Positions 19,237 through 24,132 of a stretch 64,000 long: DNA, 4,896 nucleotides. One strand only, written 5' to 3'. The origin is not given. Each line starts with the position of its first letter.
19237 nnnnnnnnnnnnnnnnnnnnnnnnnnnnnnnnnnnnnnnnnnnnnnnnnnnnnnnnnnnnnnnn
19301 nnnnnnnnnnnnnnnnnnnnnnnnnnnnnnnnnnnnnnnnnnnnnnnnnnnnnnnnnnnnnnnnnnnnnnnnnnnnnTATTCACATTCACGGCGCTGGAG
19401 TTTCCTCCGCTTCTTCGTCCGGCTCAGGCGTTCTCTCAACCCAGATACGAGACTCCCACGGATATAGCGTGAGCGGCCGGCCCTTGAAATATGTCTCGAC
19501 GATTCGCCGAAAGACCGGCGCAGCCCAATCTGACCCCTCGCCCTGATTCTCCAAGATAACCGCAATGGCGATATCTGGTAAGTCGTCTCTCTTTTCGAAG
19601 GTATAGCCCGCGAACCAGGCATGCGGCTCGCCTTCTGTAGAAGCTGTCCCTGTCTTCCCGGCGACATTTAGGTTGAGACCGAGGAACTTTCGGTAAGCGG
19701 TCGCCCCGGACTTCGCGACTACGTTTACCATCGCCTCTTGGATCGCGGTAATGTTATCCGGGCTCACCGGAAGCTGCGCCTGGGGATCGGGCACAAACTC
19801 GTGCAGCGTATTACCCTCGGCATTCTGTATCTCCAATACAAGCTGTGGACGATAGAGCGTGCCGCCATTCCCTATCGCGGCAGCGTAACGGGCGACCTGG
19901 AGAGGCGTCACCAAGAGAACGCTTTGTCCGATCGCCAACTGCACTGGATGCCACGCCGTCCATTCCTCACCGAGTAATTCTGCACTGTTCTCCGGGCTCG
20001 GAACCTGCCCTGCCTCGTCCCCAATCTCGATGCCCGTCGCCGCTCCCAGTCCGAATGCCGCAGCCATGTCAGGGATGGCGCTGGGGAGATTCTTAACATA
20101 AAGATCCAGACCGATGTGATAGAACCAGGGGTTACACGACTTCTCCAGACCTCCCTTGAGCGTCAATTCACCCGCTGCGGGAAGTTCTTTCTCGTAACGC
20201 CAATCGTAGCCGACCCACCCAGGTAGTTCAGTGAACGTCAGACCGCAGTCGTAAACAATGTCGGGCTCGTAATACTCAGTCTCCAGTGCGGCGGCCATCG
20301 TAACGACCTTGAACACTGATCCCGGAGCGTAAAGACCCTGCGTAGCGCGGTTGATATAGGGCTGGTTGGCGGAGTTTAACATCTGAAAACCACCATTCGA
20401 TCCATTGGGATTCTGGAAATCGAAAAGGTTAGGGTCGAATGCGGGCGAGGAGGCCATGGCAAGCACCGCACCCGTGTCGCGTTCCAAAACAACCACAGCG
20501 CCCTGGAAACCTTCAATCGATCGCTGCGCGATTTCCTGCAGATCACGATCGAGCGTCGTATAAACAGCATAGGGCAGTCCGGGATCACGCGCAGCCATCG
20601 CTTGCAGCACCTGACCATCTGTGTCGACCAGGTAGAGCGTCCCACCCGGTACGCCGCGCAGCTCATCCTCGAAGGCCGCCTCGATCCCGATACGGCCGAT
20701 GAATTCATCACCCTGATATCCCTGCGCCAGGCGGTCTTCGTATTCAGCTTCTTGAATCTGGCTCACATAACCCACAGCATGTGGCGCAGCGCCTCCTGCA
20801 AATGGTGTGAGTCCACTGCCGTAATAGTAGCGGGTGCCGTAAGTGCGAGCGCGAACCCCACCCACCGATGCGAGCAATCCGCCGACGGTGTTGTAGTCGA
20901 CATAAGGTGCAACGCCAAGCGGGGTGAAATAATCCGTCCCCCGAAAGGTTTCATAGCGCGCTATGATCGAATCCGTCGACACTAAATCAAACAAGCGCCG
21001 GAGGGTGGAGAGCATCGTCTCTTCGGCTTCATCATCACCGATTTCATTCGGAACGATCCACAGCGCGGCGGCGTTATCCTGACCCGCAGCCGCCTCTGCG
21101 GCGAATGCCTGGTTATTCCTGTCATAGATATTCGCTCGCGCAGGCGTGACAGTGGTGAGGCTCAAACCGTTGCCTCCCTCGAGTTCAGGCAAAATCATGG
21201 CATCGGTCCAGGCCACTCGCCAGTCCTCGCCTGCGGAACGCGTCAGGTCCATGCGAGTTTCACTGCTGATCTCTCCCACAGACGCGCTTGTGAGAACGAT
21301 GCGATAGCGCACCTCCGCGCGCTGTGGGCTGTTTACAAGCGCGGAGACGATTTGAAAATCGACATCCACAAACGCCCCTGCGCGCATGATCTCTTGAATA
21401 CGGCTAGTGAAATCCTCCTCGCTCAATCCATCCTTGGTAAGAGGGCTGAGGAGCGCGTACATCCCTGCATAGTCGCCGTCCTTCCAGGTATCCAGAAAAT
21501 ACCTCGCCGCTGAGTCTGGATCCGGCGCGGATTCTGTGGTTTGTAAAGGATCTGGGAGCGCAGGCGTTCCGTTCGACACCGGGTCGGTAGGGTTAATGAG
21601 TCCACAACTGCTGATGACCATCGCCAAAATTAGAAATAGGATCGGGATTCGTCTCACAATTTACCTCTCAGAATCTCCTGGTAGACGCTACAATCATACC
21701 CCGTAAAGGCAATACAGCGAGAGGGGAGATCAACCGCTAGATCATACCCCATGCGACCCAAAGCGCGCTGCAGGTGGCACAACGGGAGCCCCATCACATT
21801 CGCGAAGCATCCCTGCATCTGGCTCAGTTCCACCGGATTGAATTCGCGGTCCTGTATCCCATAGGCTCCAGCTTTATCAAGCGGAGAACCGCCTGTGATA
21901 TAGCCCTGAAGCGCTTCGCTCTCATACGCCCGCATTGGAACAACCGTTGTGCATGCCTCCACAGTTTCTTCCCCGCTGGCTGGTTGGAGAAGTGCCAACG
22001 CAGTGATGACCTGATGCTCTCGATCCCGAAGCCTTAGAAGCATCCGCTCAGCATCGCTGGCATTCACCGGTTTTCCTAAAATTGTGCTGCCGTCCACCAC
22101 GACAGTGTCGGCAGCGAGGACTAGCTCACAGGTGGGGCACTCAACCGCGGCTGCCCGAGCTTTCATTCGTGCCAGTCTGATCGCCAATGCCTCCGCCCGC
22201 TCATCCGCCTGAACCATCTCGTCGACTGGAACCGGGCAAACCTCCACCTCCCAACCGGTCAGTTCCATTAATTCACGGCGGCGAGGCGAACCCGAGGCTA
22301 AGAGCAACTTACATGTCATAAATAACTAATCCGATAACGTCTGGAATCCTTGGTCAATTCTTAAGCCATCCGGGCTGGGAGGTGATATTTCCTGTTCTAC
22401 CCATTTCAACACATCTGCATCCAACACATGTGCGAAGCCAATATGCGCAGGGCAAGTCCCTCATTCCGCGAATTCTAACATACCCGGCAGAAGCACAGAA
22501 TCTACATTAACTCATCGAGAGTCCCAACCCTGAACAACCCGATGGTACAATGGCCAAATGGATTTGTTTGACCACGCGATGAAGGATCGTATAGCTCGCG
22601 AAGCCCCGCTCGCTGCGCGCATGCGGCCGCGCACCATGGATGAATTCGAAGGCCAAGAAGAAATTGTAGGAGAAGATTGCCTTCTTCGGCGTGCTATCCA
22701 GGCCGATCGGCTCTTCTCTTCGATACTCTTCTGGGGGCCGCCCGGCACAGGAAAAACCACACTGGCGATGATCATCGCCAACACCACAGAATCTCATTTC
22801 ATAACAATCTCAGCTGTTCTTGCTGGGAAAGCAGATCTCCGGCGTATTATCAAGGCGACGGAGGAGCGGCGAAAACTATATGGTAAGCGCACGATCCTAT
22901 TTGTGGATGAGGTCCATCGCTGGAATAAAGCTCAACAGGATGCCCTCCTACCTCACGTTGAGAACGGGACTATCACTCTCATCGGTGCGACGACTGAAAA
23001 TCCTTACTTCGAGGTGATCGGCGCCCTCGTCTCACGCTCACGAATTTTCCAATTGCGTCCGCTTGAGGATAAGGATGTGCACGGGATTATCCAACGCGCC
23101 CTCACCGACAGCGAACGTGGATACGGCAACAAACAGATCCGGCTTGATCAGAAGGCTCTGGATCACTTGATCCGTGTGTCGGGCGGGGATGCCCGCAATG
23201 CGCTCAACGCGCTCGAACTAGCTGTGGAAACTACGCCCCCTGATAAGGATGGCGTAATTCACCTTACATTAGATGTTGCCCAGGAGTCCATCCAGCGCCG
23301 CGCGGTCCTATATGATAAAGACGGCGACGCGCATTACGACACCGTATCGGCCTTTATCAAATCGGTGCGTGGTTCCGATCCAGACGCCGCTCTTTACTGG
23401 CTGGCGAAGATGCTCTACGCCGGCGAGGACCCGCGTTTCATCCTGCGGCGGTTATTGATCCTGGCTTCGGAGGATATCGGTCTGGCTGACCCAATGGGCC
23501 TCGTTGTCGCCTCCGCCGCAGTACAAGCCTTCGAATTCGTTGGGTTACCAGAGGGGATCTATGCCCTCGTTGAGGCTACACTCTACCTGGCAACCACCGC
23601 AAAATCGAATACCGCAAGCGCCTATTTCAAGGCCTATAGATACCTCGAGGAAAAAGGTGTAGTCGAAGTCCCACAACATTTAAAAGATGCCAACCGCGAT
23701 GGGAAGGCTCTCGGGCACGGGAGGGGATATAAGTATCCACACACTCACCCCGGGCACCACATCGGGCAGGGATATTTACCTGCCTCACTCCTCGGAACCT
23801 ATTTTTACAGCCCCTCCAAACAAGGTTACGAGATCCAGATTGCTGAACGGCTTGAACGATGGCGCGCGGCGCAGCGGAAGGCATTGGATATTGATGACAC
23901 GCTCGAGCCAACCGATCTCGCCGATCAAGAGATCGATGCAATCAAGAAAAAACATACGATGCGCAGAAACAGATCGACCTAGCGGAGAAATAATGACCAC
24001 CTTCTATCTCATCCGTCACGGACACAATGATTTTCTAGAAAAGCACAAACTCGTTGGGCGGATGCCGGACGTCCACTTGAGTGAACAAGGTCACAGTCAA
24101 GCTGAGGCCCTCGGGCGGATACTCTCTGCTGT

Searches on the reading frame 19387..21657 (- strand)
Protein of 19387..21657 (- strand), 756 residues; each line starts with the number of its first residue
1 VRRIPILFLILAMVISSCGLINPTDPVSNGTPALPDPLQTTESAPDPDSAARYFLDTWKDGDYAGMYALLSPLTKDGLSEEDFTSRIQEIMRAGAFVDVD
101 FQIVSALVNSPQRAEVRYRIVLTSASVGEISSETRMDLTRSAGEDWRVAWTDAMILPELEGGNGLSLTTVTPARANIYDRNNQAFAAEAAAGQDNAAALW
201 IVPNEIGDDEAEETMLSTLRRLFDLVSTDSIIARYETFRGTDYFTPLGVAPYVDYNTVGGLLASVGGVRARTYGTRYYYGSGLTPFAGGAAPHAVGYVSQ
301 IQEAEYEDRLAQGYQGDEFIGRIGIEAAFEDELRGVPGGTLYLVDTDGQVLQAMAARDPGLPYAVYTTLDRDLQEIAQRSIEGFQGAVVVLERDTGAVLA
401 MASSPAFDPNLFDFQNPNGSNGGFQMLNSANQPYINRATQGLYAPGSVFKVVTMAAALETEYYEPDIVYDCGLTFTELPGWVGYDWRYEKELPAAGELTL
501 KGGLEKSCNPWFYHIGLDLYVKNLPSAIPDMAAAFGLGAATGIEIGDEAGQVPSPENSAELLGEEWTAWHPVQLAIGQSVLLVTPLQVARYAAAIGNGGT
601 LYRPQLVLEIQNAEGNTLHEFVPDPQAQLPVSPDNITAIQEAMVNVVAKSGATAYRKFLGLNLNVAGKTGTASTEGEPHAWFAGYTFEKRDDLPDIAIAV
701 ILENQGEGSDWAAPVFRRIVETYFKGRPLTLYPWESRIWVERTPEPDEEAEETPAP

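Call 51: search_protein_families(library=pfam, proteins=[window:19387-21657:-], max_evalue=0.00001)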
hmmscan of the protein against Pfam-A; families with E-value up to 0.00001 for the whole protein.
window:19387-21657:- (756 aa): 3 families
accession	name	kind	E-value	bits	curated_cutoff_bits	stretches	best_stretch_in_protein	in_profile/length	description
PF00905.27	Transpeptidase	-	1.5e-53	182.4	22.1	1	386-721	1-299/299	Penicillin binding protein transpeptidase domain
PF03717.20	PBP_dimer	-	2.4e-20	74.2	24.4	1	170-352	2-177/180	Penicillin-binding Protein dimerisation domain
PF05223.17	MecA_N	-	5.4e-14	52.9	22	1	47-162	2-116/117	NTF2-like N-terminal transpeptidase domain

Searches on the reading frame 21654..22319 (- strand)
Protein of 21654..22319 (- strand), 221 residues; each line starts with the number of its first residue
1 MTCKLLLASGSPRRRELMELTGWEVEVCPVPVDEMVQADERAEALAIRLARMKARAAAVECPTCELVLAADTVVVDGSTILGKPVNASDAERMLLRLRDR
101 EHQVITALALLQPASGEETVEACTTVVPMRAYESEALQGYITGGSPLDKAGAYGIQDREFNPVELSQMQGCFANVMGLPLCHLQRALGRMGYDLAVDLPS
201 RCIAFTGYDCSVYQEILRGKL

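Call 51: search_protein_families(library=pfam, proteins=[window:21654-22319:-], max_evalue=0.00001)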
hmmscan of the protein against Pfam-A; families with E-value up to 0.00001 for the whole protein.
window:21654-22319:- (221 aa): 1 family
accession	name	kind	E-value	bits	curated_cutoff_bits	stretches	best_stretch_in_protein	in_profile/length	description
PF02545.19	Maf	-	1.5e-48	165.4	27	1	4-189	1-186/187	Maf-like protein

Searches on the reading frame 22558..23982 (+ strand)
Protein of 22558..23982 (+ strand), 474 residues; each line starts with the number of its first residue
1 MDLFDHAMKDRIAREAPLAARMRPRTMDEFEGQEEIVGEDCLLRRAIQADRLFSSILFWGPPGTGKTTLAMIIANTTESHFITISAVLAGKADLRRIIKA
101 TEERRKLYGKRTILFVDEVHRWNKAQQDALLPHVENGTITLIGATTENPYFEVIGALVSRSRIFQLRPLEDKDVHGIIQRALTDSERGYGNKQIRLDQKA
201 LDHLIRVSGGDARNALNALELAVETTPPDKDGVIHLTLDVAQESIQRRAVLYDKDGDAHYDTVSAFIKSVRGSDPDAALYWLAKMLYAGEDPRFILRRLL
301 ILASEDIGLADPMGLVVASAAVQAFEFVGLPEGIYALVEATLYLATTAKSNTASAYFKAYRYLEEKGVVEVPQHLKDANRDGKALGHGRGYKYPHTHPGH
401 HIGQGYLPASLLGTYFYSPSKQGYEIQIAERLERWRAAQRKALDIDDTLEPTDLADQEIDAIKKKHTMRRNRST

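Call 51: search_protein_families(library=pfam, proteins=[window:22558-23982:+], max_evalue=0.00001)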
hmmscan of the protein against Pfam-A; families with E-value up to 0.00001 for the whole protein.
window:22558-23982:+ (474 aa): 5 families
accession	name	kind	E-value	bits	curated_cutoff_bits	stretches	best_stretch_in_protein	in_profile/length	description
PF12002.13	MgsA_C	-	2.4e-59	200.4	27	1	272-435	1-166/167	MgsA AAA+ ATPase C terminal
PF16193.11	AAA_assoc_2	-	4.6e-31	107.3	34.3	1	191-271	2-81/81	AAA C-terminal domain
PF05496.18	RuvB_N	-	4.3e-17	62.8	27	1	22-142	1-116/159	Holliday junction DNA helicase RuvB P-loop domain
PF00004.35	AAA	-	2.5e-16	60.7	21.2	1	56-163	1-125/131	ATPase family associated with various cellular activities (AAA)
PF07728.20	AAA_5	-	2.8e-06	27.8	22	0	56-147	2-103/139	AAA domain (dynein-related subfamily)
